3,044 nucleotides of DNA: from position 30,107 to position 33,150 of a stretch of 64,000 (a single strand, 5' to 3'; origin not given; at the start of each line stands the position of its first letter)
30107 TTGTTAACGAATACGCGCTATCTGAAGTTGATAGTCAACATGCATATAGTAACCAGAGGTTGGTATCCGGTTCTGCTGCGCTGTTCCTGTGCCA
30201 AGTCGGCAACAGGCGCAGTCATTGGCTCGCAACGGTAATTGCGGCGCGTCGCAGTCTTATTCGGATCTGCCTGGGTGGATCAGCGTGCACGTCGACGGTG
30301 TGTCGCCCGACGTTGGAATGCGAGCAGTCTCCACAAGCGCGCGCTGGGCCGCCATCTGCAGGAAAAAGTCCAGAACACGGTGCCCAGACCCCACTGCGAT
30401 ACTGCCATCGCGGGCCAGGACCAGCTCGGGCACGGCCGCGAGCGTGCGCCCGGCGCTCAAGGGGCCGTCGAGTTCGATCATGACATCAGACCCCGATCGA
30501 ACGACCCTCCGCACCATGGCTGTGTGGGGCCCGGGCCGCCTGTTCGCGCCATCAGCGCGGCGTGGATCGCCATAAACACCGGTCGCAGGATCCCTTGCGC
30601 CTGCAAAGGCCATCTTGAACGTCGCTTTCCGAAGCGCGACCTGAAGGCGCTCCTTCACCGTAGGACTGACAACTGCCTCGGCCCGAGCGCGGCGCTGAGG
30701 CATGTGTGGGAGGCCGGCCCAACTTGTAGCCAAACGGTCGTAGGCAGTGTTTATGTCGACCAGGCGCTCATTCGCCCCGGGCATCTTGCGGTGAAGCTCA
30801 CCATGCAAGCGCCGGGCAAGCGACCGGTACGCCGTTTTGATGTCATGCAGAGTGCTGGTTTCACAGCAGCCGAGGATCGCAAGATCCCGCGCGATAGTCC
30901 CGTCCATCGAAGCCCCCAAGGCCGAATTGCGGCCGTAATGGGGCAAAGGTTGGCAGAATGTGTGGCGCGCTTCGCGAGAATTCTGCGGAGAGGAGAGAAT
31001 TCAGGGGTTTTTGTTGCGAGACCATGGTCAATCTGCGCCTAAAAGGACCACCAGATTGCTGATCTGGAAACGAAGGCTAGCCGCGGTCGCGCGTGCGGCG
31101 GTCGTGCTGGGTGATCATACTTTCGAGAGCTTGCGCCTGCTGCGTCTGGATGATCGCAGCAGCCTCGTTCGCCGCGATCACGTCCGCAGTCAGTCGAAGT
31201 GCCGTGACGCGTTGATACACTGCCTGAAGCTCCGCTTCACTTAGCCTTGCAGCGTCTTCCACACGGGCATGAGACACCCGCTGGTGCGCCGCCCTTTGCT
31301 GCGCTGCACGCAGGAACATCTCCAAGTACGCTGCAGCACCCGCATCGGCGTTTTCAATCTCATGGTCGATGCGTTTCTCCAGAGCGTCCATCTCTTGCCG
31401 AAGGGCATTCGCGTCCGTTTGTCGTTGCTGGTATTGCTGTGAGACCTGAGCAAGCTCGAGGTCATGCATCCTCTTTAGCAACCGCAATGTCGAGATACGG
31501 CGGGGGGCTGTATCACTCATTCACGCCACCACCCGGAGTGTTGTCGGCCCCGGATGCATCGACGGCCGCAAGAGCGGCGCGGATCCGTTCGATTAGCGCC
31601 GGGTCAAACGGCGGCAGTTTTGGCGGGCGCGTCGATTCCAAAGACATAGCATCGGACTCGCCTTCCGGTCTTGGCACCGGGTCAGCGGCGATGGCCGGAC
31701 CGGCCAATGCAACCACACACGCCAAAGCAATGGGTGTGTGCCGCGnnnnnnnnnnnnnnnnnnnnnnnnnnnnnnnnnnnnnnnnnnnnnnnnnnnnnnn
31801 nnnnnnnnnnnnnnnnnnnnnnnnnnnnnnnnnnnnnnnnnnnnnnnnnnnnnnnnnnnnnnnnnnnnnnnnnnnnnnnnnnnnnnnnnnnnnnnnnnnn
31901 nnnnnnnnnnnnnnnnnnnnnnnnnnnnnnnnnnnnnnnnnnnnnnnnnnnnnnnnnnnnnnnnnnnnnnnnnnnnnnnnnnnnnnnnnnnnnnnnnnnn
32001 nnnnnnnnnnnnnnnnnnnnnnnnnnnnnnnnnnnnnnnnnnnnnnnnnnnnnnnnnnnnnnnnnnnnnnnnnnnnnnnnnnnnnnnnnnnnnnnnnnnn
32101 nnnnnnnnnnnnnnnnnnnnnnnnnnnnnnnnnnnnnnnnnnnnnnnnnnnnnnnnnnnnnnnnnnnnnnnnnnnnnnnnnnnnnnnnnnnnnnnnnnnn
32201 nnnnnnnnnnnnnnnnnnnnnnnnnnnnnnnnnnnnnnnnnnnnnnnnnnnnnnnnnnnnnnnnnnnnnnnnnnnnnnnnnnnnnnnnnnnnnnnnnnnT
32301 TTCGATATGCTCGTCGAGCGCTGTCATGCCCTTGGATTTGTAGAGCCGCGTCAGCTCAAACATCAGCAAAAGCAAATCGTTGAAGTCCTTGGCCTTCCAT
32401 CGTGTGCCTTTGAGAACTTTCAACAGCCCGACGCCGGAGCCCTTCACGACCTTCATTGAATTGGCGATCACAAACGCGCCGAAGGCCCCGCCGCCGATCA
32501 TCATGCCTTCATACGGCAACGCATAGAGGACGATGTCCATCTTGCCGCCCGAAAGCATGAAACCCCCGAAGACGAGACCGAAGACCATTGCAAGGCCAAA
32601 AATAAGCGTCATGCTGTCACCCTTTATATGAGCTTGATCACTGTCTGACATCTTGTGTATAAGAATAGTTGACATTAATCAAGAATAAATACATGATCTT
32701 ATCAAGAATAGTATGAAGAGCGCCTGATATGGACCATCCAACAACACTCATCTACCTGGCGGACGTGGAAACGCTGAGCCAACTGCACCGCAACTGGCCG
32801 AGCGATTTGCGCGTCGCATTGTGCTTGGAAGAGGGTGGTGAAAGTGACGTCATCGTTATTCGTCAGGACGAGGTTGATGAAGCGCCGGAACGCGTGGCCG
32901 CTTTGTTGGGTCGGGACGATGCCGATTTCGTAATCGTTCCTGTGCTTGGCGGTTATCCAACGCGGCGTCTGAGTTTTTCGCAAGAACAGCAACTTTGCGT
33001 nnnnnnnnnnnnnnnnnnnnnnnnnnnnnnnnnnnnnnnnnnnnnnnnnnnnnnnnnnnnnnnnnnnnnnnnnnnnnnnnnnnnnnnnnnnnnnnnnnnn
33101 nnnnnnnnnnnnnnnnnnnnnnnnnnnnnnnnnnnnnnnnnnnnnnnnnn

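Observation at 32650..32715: Three helically phased direct repeats of (T)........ in the motA / orf314 divergent spacer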

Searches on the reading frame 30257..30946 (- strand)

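Call 7: search_protein_families(library=pfam, proteins=[window:30257-30946:-], max_evalue=0.01)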
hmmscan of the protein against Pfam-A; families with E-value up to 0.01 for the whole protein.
window:30257-30946:- (229 aa): 1 family
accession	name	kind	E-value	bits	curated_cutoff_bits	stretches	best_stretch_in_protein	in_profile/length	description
PF00226.36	DnaJ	-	4.6e-07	30.3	27.8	1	24-73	5-54/63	DnaJ domain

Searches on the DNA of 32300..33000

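Call 65: search_rna_families(source=window, start=32300, end=33000, threshold=evalue, max_evalue=1)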
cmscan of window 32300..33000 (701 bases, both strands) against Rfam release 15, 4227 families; matches with E-value up to 1: 0.
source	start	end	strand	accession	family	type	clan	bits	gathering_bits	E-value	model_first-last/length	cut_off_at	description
